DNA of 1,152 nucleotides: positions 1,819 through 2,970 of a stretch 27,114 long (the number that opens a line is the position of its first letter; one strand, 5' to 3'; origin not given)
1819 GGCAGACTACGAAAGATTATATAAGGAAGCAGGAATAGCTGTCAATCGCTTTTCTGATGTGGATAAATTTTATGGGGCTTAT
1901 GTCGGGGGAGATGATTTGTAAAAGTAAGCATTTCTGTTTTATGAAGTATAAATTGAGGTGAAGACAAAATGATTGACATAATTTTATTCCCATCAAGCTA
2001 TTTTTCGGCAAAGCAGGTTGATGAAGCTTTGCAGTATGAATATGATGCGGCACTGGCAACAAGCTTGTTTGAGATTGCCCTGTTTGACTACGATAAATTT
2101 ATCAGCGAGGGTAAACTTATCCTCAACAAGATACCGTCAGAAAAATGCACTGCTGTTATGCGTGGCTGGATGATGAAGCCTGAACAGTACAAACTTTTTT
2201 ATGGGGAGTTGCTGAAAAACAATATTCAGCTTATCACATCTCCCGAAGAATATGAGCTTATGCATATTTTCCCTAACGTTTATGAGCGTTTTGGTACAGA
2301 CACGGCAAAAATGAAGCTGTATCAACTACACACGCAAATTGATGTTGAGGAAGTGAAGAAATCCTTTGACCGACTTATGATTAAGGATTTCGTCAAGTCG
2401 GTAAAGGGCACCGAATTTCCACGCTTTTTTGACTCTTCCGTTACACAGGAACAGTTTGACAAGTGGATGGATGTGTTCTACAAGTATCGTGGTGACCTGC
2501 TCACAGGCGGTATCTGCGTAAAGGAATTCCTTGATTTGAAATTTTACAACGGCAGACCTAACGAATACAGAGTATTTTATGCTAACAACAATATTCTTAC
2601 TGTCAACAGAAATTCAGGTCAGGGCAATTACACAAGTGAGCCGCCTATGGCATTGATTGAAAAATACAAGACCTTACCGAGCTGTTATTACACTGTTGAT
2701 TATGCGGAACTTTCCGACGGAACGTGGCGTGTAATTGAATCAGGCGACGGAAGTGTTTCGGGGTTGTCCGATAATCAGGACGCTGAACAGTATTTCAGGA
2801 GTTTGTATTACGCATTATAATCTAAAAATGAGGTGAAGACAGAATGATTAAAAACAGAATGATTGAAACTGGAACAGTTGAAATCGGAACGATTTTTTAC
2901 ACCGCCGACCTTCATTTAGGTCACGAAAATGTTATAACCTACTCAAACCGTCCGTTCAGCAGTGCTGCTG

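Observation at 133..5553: KptA/Tpt1 embedded in an operon with a minimal ligase, two phosphoesterases, a nucleotidyltransferase and an ATP-grasp enzyme: candidate RNA end-healing/sealing (or conflict) system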

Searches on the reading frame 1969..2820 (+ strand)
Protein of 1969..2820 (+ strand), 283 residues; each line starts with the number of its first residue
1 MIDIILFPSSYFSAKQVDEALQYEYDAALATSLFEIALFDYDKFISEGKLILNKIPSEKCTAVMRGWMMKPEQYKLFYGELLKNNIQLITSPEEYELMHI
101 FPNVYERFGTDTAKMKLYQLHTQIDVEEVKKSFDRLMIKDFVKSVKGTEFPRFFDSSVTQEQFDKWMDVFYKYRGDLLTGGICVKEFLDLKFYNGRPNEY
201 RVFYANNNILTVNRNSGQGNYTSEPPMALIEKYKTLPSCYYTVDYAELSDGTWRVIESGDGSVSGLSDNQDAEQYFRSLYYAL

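Call 3: search_protein_families(library=pfam, proteins=[window:1969-2820:+], max_evalue=0.01)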
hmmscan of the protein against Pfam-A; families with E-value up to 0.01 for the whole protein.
window:1969-2820:+ (283 aa): 2 families
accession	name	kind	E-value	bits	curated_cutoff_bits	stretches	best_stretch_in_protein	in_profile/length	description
PF14243.11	R2K_3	-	7e-20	72.3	26.3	1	139-279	12-169/169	ATP-grasp domain, R2K clade family 3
PF18299.6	R2K_2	-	3.5e-09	37.1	26.2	1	198-276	66-145/147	ATP-grasp domain, R2K clade family 2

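Call 5: search_protein_families(library=ncbifam, proteins=[window:1969-2820:+], max_evalue=0.01)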
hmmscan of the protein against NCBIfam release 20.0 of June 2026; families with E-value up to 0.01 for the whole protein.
window:1969-2820:+ (283 aa): 0 families

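Call 6: search_protein_families(library=phrogs, proteins=[window:1969-2820:+], max_evalue=0.001)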
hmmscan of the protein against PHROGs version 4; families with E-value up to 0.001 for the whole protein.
window:1969-2820:+ (283 aa): 0 families

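Call 7: search_protein_families(library=padloc, proteins=[window:1969-2820:+], max_evalue=0.001)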
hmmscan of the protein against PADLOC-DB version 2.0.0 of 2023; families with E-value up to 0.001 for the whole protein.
window:1969-2820:+ (283 aa): 0 families

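Call 42: search_solved_structures(query=window:1969-2820:+, max_evalue=1)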
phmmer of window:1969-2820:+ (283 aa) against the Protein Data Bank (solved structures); distinct sequences matched with E-value up to 1: 5.
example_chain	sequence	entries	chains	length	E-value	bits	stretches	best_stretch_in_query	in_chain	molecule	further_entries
2hp7_A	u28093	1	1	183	0.081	15.5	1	96-181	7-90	Flagellar motor switch protein FliM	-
4fhr_A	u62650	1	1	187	0.099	15.2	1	96-181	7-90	Flagellar motor switch protein FliM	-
4qrm_A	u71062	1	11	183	0.1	15.2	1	96-181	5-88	Flagellar motor switch protein FliM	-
3soh_A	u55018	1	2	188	0.11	15.1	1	96-181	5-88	Flagellar motor switch protein FliM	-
4xzj_A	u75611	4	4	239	0.38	13.3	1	24-130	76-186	Putative NAD(+)--arginine ADP-ribosyltransferase Vis | NAD(+)--arginine ADP-ribosyltransferase Vis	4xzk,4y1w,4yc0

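Call 49: find_related_loci(query=window:1969-2820:+, collection=viral_contigs, flank=8000)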
Query window:1969-2820:+ (283 aa) in viral_contigs; peptide patterns used: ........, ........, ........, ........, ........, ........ (x = any residue, [..] = any of these).
16 stretches matched a pattern, but none encodes a relative of the query by tblastn (E <= 1e-3).

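Call 80: find_homologous_proteins(query=window:1969-2820:+, max_evalue=0.00001)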
Query window:1969-2820:+ (283 aa): 1087 proteins with E <= 0.00001 among 1835 candidates; the best 120 are listed.
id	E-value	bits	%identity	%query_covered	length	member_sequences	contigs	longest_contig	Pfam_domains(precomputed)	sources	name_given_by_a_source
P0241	2.7e-175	599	92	100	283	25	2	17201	PF14243.12,PF18299.7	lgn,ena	-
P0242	1.2e-172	591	90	100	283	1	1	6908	PF14243.12,PF18299.7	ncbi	-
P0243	1.9e-171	587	89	100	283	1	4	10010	PF14243.12,PF18299.7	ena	-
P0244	5.3e-166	569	87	100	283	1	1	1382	PF14243.12,PF18299.7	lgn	-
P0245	2.6e-149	514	79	100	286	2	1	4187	PF14243.12,PF18299.7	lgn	-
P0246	1.2e-147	509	77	99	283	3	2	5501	PF14243.12,PF18299.7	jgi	-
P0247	4.7e-136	471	72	100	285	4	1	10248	PF14243.12,PF18299.7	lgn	-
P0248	8.8e-136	470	69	100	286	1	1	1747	PF14243.12,PF18299.7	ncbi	-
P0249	1.0e-135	470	72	100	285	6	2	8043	PF14243.12,PF18299.7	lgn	-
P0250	7.9e-135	467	70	99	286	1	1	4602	PF14243.12,PF18299.7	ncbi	-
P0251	1.8e-134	465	70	100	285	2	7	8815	PF14243.12,PF18299.7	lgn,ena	-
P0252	2.6e-134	465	72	100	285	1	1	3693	PF14243.12,PF18299.7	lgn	-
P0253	4.1e-134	464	70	100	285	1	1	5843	PF14243.12,PF18299.7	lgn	-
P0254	1.2e-133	463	71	100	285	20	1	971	PF14243.12,PF18299.7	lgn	-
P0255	2.1e-133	462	69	100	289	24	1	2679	PF14243.12,PF18299.7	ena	-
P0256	2.2e-133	462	71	100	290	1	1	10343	PF14243.12,PF18299.7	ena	-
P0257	3.7e-133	461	69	100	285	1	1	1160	PF14243.12,PF18299.7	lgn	-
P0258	5.7e-133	461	70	100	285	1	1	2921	PF14243.12,PF18299.7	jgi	jgi:hypothetical protein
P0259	7.6e-133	460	70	100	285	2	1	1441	PF14243.12,PF18299.7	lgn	-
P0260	1.1e-132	460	71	100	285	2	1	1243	PF14243.12,PF18299.7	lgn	-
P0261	1.3e-132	459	71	100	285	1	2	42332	PF14243.12,PF18299.7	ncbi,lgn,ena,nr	ncbi:MAG: ATP-grasp domain-containing protein [Ruminococcus sp.]|nr:ATP-grasp domain-containing prot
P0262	1.6e-132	459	71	100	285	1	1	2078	PF14243.12,PF18299.7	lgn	-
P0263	2.2e-132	459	72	100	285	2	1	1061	PF14243.12,PF18299.7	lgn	-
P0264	2.8e-132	458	70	100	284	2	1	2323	PF14243.12,PF18299.7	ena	-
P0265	2.9e-132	458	69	99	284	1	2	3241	PF14243.12,PF18299.7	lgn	-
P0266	3.2e-132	458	69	99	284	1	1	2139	PF14243.12,PF18299.7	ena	-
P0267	3.6e-132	458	70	100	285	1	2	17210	PF14243.12,PF18299.7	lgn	-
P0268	3.8e-132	458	69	100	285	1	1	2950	PF14243.12,PF18299.7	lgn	-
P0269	3.9e-132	458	70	100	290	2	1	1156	PF14243.12,PF18299.7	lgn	-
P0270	4.3e-132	458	70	100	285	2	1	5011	PF14243.12,PF18299.7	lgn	-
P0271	4.8e-132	458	72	100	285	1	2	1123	PF14243.12,PF18299.7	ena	-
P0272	5.5e-132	457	69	100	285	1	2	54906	PF14243.12,PF18299.7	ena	-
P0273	6.5e-132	457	68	100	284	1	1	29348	PF14243.12,PF18299.7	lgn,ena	-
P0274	6.6e-132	457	69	100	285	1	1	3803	PF14243.12,PF18299.7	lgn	-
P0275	7.0e-132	457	68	100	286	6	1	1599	PF14243.12,PF18299.7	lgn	-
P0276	8.0e-132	457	69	100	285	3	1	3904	PF14243.12,PF18299.7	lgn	-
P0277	8.6e-132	457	71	100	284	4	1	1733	PF14243.12,PF18299.7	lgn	-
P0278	1.1e-131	456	71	99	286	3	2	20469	PF14243.12,PF18299.7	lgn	-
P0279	1.8e-131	456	69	100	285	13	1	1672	PF14243.12,PF18299.7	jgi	jgi:hypothetical protein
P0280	2.0e-131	455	70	100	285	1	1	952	PF14243.12,PF18299.7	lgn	-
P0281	2.1e-131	455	69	100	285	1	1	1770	PF14243.12,PF18299.7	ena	-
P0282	2.2e-131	455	69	100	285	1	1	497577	PF14243.12,PF18299.7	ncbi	-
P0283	3.1e-131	455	68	100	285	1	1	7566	PF14243.12,PF18299.7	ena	-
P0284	3.6e-131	455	70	100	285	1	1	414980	PF14243.12,PF18299.7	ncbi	-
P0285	3.8e-131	455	69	100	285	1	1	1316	PF14243.12,PF18299.7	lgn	-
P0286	4.6e-131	454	69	100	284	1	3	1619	PF14243.12,PF18299.7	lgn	-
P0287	4.9e-131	454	69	100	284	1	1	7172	PF14243.12,PF18299.7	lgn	-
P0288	5.1e-131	454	68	100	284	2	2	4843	PF14243.12,PF18299.7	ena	-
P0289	5.6e-131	454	71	100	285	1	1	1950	PF14243.12,PF18299.7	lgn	-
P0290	7.1e-131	454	69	100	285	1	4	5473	PF14243.12,PF18299.7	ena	-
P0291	7.3e-131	454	70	100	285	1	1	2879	PF14243.12,PF18299.7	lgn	-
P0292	8.2e-131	453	70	99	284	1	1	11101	PF14243.12,PF18299.7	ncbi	-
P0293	8.5e-131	453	69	100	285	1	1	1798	PF14243.12,PF18299.7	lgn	-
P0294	1.2e-130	453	70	100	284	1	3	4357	PF14243.12,PF18299.7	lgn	-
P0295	1.2e-130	453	70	100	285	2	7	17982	PF14243.12,PF18299.7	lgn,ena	-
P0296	1.5e-130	453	68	100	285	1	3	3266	PF14243.12,PF18299.7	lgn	-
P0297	1.6e-130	453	70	100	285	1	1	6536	PF14243.12,PF18299.7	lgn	-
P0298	1.7e-130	452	71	100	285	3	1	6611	PF14243.12,PF18299.7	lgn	-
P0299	1.8e-130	452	68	100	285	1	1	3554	PF14243.12,PF18299.7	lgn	-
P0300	1.9e-130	452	70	99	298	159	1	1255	PF14243.12,PF18299.7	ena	-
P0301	1.9e-130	452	69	100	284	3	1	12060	PF14243.12,PF18299.7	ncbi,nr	ncbi:MAG: ATP-grasp domain-containing protein [Ruminococcus sp.]|nr:ATP-grasp domain-containing prot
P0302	2.3e-130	452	71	100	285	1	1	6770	PF14243.12,PF18299.7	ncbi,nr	ncbi:MAG: ATP-grasp domain-containing protein [Ruminococcus flavefaciens]|nr:ATP-grasp domain-contai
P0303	2.3e-130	452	69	100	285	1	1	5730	PF14243.12,PF18299.7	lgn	-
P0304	2.5e-130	452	69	100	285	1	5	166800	PF14243.12,PF18299.7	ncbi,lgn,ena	-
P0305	2.5e-130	452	68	100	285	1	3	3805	PF14243.12,PF18299.7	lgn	-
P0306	2.7e-130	452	71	100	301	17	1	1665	PF14243.12,PF18299.7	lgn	-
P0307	2.9e-130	452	69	100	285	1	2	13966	PF14243.12,PF18299.7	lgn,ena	-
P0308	3.7e-130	451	68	100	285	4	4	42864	PF14243.12,PF18299.7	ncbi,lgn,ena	-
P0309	4.2e-130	451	66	100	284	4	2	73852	PF14243.12,PF18299.7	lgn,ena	-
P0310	4.9e-130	451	69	100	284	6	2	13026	PF14243.12,PF18299.7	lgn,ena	-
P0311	6.3e-130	451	68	100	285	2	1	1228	PF14243.12,PF18299.7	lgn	-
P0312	6.9e-130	450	67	100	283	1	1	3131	PF14243.12,PF18299.7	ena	-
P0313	8.3e-130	450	68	100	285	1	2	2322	PF14243.12,PF18299.7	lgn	-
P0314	8.4e-130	450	68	100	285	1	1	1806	PF14243.12,PF18299.7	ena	-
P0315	9.0e-130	450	69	100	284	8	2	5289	PF14243.12,PF18299.7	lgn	-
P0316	9.7e-130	450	68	100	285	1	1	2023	PF14243.12,PF18299.7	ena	-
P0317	9.7e-130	450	68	100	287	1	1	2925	PF14243.12,PF18299.7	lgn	-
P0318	1.2e-129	450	70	100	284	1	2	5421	PF14243.12,PF18299.7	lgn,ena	-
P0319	1.2e-129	450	67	100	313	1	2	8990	PF14243.12,PF18299.7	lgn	-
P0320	1.6e-129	449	71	100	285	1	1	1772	PF14243.12,PF18299.7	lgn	-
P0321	1.6e-129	449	68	100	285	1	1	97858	PF14243.12,PF18299.7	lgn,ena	-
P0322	1.7e-129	449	67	100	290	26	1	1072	PF14243.12,PF18299.7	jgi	jgi:hypothetical protein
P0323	2.1e-129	449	69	100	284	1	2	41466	PF14243.12,PF18299.7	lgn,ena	-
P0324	2.3e-129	449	68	100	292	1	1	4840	PF14243.12,PF18299.7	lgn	-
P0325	2.3e-129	449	67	99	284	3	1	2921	PF14243.12,PF18299.7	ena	-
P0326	2.4e-129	449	68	100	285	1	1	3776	PF14243.12,PF18299.7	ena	-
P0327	2.7e-129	449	67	100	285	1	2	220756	PF14243.12,PF18299.7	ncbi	-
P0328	2.8e-129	448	67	100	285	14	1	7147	PF14243.12,PF18299.7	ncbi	-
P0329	2.9e-129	448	68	100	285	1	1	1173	PF14243.12,PF18299.7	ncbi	-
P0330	3.0e-129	448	67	100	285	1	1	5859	PF14243.12,PF18299.7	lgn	-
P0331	3.0e-129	448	69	100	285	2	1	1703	PF14243.12,PF18299.7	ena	-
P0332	3.3e-129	448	70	100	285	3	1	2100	PF14243.12,PF18299.7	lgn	-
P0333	4.2e-129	448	67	100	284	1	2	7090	PF14243.12,PF18299.7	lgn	-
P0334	4.5e-129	448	68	100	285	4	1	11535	PF14243.12,PF18299.7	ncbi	-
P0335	5.1e-129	448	68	100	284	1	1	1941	PF14243.12,PF18299.7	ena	-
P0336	6.8e-129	447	67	100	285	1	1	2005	PF14243.12,PF18299.7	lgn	-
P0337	7.8e-129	447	69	100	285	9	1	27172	PF14243.12,PF18299.7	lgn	-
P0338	9.0e-129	447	67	99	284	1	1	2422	PF14243.12,PF18299.7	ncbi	-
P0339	9.7e-129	447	67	100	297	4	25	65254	PF14243.12,PF18299.7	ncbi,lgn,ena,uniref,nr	ncbi:ATP-grasp domain-containing protein [Bacteroides acidifaciens]|uniref:ATP-grasp domain-containi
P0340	1.3e-128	446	68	100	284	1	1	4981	PF14243.12,PF18299.7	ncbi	-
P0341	1.4e-128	446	67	100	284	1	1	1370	PF14243.12,PF18299.7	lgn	-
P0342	1.5e-128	446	71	100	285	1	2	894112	PF14243.12,PF18299.7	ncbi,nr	ncbi:MAG: ATP-grasp domain-containing protein [Ruminococcus flavefaciens]|nr:ATP-grasp domain-contai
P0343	1.6e-128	446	67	100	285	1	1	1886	PF14243.12,PF18299.7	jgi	-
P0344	1.7e-128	446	69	100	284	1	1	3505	PF14243.12,PF18299.7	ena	-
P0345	1.7e-128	446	68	100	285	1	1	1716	PF14243.12,PF18299.7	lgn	-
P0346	1.8e-128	446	70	99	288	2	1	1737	PF14243.12,PF18299.7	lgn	-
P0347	2.1e-128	446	68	100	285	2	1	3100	PF14243.12,PF18299.7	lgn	-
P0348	2.4e-128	445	67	100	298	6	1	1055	PF14243.12,PF18299.7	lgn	-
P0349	2.5e-128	445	68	99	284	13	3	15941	PF14243.12,PF18299.7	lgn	-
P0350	3.0e-128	445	68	100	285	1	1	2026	PF14243.12,PF18299.7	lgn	-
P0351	3.0e-128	445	66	99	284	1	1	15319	PF14243.12,PF18299.7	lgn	-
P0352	3.3e-128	445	68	100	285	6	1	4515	PF14243.12,PF18299.7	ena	-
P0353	3.8e-128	445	67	100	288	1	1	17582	PF14243.12,PF18299.7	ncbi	-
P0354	5.7e-128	444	69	100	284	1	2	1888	PF14243.12,PF18299.7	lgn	-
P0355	6.1e-128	444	67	99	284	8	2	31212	PF14243.12,PF18299.7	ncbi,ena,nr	ncbi:MAG: ATP-grasp domain-containing protein [Ruminococcus sp.]|nr:ATP-grasp domain-containing prot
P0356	7.6e-128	444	67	100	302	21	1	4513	PF14243.12,PF18299.7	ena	-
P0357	8.9e-128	444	67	100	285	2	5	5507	PF14243.12,PF18299.7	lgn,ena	-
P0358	9.0e-128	444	67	100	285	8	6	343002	PF14243.12,PF18299.7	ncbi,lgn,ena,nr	ncbi:MAG: ATP-grasp domain-containing protein [Lachnospiraceae bacterium]|nr:ATP-grasp domain-contai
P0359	9.8e-128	443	69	99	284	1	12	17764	PF14243.12,PF18299.7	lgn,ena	-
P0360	9.8e-128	443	67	100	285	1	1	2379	PF14243.12,PF18299.7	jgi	-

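Call 81: find_encoding_contigs(protein=P0241, flank=9000, max_places=2)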
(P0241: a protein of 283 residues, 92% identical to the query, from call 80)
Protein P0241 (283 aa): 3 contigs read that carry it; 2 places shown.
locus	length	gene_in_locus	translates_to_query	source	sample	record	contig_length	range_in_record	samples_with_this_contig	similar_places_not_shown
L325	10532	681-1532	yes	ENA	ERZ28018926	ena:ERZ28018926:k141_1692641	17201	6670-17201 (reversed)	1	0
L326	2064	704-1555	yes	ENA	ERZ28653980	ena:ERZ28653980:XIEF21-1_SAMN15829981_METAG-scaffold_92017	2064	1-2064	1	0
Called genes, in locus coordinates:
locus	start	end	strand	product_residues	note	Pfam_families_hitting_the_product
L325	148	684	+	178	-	PF12799:LRR_4 (faint)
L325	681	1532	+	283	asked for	PF14243:R2K_3, PF18299:R2K_2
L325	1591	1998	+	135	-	-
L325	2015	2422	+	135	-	-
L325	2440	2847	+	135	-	-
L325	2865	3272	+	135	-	-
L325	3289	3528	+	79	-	PF18495:VbhA (weak)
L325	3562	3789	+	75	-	-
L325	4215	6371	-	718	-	PF00580:UvrD-helicase, PF01443:Viral_helicase1 (faint), PF13245:AAA_19, PF13604:AAA_30 (faint), PF13361:UvrD_C, PF13538:UvrD_C_2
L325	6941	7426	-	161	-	-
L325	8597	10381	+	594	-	PF01368:DHH, PF17768:RecJ_OB (weak)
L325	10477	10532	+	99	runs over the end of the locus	PF20274:cREC_REC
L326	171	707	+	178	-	PF12799:LRR_4 (faint)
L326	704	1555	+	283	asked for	PF14243:R2K_3, PF18299:R2K_2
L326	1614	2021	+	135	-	-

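Call 82: find_encoding_contigs(protein=P0243, flank=9000, max_places=3)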
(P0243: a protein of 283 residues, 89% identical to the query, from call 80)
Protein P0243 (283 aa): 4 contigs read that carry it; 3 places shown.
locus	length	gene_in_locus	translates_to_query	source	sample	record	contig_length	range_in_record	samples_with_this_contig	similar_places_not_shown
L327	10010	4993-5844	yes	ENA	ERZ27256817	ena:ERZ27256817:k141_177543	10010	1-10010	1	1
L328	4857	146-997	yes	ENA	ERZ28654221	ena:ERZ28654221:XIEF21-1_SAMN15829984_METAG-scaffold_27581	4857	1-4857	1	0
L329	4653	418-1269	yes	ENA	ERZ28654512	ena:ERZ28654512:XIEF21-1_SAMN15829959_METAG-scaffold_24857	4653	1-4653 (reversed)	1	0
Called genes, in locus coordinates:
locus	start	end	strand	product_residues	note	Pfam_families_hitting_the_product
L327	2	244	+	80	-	?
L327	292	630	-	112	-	PF12844:HTH_19, PF13560:HTH_31 (weak), PF01381:HTH_3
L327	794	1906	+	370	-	-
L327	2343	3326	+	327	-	PF00583:Acetyltransf_1, PF13673:Acetyltransf_10 (weak), PF13508:Acetyltransf_7 (weak)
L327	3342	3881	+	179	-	PF01885:PTS_2-RNA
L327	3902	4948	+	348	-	-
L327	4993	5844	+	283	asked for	PF14243:R2K_3, PF18299:R2K_2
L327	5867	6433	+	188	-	-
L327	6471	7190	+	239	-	PF00149:Metallophos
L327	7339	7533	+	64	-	-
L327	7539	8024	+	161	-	PF13302:Acetyltransf_3, PF13673:Acetyltransf_10 (weak), PF00583:Acetyltransf_1, PF13508:Acetyltransf_7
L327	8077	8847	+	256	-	PF10127:RlaP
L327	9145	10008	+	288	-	?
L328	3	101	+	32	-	?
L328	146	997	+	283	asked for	PF14243:R2K_3, PF18299:R2K_2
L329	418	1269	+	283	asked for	PF14243:R2K_3, PF18299:R2K_2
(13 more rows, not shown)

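Call 83: find_encoding_contigs(protein=P0247, flank=6000, max_places=2)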
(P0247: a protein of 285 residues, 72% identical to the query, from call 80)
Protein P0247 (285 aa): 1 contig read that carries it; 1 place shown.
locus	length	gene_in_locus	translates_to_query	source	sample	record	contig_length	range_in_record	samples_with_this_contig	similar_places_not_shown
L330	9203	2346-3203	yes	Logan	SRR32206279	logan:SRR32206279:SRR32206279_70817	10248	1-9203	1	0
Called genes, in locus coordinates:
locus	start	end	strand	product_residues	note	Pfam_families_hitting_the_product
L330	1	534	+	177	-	?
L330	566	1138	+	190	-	PF13238:AAA_18 (weak), PF13671:AAA_33 (faint), PF13207:AAA_17 (weak)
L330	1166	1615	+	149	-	PF00293:NUDIX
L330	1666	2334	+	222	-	-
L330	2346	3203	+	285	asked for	PF14243:R2K_3, PF18299:R2K_2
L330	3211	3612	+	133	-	PF04266:ASCH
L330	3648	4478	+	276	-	-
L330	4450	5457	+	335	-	PF00144:Beta-lactamase, PF13354:Beta-lactamase2 (faint)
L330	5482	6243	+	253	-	PF01048:PNP_UDP_1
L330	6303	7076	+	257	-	PF12746:GNAT_acetyltran, PF13508:Acetyltransf_7 (faint), PF00583:Acetyltransf_1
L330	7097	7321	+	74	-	PF06044:DpnI (weak)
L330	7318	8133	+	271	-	PF00583:Acetyltransf_1, PF13673:Acetyltransf_10, PF13508:Acetyltransf_7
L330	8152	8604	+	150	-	PF13527:Acetyltransf_9, PF00583:Acetyltransf_1, PF13673:Acetyltransf_10 (weak), PF13508:Acetyltransf_7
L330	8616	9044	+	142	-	PF00702:Hydrolase (faint), PF13419:HAD_2 (faint)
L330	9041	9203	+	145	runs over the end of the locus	PF13673:Acetyltransf_10, PF00583:Acetyltransf_1, PF13508:Acetyltransf_7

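Call 84: find_encoding_contigs(protein=P0342, flank=6000, max_places=2)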
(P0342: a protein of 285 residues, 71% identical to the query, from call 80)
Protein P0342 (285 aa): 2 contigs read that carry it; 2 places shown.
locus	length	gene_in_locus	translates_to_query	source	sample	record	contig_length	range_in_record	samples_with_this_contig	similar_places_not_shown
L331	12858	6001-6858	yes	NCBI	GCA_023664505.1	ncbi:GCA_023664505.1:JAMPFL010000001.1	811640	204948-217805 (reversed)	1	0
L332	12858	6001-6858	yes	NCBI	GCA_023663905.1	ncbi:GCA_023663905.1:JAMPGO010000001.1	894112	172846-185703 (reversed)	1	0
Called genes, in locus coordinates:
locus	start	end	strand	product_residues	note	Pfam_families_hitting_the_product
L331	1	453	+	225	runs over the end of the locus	PF00072:Response_reg, PF00486:Trans_reg_C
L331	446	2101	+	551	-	PF00512:HisKA, PF02518:HATPase_c, PF13589:HATPase_c_3 (faint)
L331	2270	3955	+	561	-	PF00245:Alk_phosphatase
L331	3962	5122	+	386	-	PF07907:YibE_F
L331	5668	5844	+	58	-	-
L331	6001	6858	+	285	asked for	PF18299:R2K_2, PF14243:R2K_3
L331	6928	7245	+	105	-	-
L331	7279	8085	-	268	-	-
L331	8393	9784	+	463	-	-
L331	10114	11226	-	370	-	PF14253:AbiH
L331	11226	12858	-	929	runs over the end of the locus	PF20464:MmeI_N, PF20465:MmeI_hel, PF20473:MmeI_Mtase, PF07669:Eco57I, PF20466:MmeI_TRD, PF20467:MmeI_C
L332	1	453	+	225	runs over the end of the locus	PF00072:Response_reg, PF00486:Trans_reg_C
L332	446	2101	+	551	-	PF00512:HisKA, PF02518:HATPase_c, PF13589:HATPase_c_3 (faint)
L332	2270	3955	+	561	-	PF00245:Alk_phosphatase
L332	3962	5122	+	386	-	PF07907:YibE_F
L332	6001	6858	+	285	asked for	PF18299:R2K_2, PF14243:R2K_3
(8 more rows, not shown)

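Call 91: search_protein_families(library=pfam, proteins=[L327:8077-8847:+, L327:794-1906:+, L327:2343-3326:+], max_evalue=0.001)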
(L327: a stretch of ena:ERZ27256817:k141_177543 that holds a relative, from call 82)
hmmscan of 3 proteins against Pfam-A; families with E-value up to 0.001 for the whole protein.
L327:8077-8847:+ (256 aa): 1 family
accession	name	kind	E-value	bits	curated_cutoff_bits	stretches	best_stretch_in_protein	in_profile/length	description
PF10127.15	RlaP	-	1.9e-83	280.4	23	1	9-251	4-248/249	RNA repair pathway DNA polymerase beta family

L327:794-1906:+ (370 aa): 4 families
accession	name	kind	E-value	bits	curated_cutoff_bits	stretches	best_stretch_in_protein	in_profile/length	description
PF13306.12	LRR_5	-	2.3e-58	196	27.7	2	215-343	1-126/127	BspA type Leucine rich repeat region (6 copies)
PF13855.12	LRR_8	-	1.1e-16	60.7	27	2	282-326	12-57/61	Leucine rich repeat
PF12799.13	LRR_4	-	7.8e-06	26.4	27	0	296-325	2-30/44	Leucine Rich repeats (2 copies)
PF23952.1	LRR_EndoS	-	1.8e-05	25.4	27.9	0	272-332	36-97/116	Endo-beta-N-acetylglucosaminidase EndoS LRR domain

L327:2343-3326:+ (327 aa): 3 families
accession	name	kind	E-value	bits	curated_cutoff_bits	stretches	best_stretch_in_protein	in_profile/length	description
PF00583.31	Acetyltransf_1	-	1.1e-14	55.1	20.7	1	199-305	13-113/116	Acetyltransferase (GNAT) family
PF13508.13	Acetyltransf_7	-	2.7e-07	31.3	27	1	221-303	4-77/84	Acetyltransferase (GNAT) domain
PF13673.13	Acetyltransf_10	-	3.7e-06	27.4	23.6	1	211-290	22-92/128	Acetyltransferase (GNAT) domain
